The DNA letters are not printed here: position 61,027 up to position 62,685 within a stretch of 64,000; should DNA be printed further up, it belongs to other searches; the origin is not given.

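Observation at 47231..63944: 17-kb Wzx/Wzy-type glycan biosynthesis island with three GT-C (ArnT/PMT-like) enzymes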

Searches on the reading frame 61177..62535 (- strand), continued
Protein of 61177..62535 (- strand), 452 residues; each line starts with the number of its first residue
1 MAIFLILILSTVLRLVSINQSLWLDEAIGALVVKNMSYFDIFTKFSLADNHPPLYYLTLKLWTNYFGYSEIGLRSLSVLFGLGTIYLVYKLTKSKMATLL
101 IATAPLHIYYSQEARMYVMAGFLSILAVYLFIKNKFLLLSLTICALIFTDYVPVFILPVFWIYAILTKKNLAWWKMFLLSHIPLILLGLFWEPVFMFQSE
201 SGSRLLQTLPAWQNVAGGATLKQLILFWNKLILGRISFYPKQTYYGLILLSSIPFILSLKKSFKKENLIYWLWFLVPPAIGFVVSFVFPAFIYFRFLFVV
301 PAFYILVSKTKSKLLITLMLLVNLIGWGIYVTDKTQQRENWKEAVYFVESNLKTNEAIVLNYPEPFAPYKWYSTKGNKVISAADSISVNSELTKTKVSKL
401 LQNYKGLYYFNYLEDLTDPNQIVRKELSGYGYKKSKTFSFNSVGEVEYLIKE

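Call 52: predict_structure(alignment_id=A2)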
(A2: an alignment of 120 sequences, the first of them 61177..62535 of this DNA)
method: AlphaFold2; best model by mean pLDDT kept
length: 452 residues; sequences in the alignment: 120
mean_pLDDT: 95.7   pTM: 0.93
mean pLDDT of the five models: 95.7, 95.1, 95.1, 94.4, 93.2
residues with pLDDT >= 90: 415; 70-90: 37; 50-70: 0; < 50: 0
segments of 3 or more residues with pLDDT < 50: none
pLDDT, mean of each block of 10 residues (from residue 1): 95 95 96 98 94 97 98 98 99 98 97 95 99 99 98 98 98 99 98 95 89 83 94 92 95 98 98 98 89 92 99 98 97 93 98 97 95 95 94 95 95 91 96 97 96 88
secondary structure, 60 per line:
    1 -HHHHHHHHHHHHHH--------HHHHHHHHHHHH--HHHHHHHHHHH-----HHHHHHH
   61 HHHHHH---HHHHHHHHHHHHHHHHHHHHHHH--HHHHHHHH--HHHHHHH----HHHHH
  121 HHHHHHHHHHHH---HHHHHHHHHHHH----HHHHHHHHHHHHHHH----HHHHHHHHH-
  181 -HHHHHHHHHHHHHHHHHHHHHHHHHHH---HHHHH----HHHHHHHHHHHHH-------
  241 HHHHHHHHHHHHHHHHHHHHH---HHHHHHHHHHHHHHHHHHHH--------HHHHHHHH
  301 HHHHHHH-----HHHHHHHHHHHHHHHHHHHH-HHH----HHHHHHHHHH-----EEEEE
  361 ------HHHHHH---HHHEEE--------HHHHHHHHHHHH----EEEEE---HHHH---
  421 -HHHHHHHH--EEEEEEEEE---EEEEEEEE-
elements in order: H2-15 H24-35 H38-48 H54-66 H70-92 H95-102 H105-111 H116-132 H136-147 H152-166 H171-179 H182-208 H212-216 H221-233 H241-261 H265-284 H293-307 H313-332 H341-350 E356-360 H367-372 E379-381 H390-401 E406-410 H414-417 H422-429 E432-440 E444-451

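Call 83: search_protein_families(library=ncbifam, proteins=[L001:5589-6521:+], max_evalue=0.00001)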
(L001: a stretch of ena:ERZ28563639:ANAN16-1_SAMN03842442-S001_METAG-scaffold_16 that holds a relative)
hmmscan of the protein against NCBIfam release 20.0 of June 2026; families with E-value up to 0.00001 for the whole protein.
L001:5589-6521:+ (310 aa): 15 families
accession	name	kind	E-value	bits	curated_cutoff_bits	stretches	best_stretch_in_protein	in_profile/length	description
TIGR04047.1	MSMEG_0565_glyc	hypoth_equivalog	2.9e-15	56.2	259.85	1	117-301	159-365/373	MSMEG_0565 family glycosyltransferase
NF050063.1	ProtGlycPglJ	equivalog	5.9e-15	55.3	500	1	124-303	175-359/363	N-acetylgalactosamine-N,N'-diacetylbacillosaminyl-diphospho-undecaprenol 4-alpha-N-acetylgalactosaminyltransferase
TIGR03088.1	stp2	hypoth_equivalog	7.3e-14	51.6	409.05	1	95-307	136-370/374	TIGR03088 family PEP-CTERM/XrtA system glycosyltransferase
TIGR03999.1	thiol_BshA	equivalog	1.5e-11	43.9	273.7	1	112-308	162-371/375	N-acetyl-alpha-D-glucosaminyl L-malate synthase BshA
NF041876.1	EPS_EpsE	equivalog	4e-11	42.8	400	1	118-278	187-358/389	exopolysaccharide biosynthesis GT4 family glycosyltransferase EpsE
NF047684.1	TeichurnBiosyTuaC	equivalog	6.5e-09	35.2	550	1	114-281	182-354/391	teichuronic acid biosynthesis protein TuaC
TIGR02149.1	glgA_Coryne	subfamily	8e-09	35.1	302.4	1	118-286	170-356/391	glycogen synthase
NF053787.1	GlcN_PG_synth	equivalog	9.3e-08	31.3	480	1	123-302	170-351/361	N-acetylglucosaminyl phosphatidylglycerol synthase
NF053513.1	Gtran_IagA_BgsA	equivalog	1.1e-07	31.2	460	1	120-307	130-328/333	LTA glycolipid anchor biosynthesis glycosyltransferase, IagA/BgsA family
TIGR03449.1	mycothiol_MshA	equivalog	2.7e-07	29.9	462.5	1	122-303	193-396/406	D-inositol-3-phosphate glycosyltransferase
NF038298.1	EPS_HpsO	equivalog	3.5e-07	29.3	575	1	126-281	178-352/388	hormogonium polysaccharide biosynthesis glycosyltransferase HpsO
TIGR02472.1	sucr_P_syn_N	equivalog_domain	4.2e-07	29.2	576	0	208-282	328-407/439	sucrose-phosphate synthase, putative, glycosyltransferase domain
NF041010.1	glycosy_Agl16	equivalog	9.6e-07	28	575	1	117-307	156-348/352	glycosylation protein Agl16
NF038295.1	EPS_HpsP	equivalog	1.7e-06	27.3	550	1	120-303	179-380/388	hormogonium polysaccharide biosynthesis glycosyltransferase HpsP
NF012028.0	PRK15484.1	subfamily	3.2e-06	26.5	618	1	120-309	164-377/380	lipopolysaccharide N-acetylglucosaminyltransferase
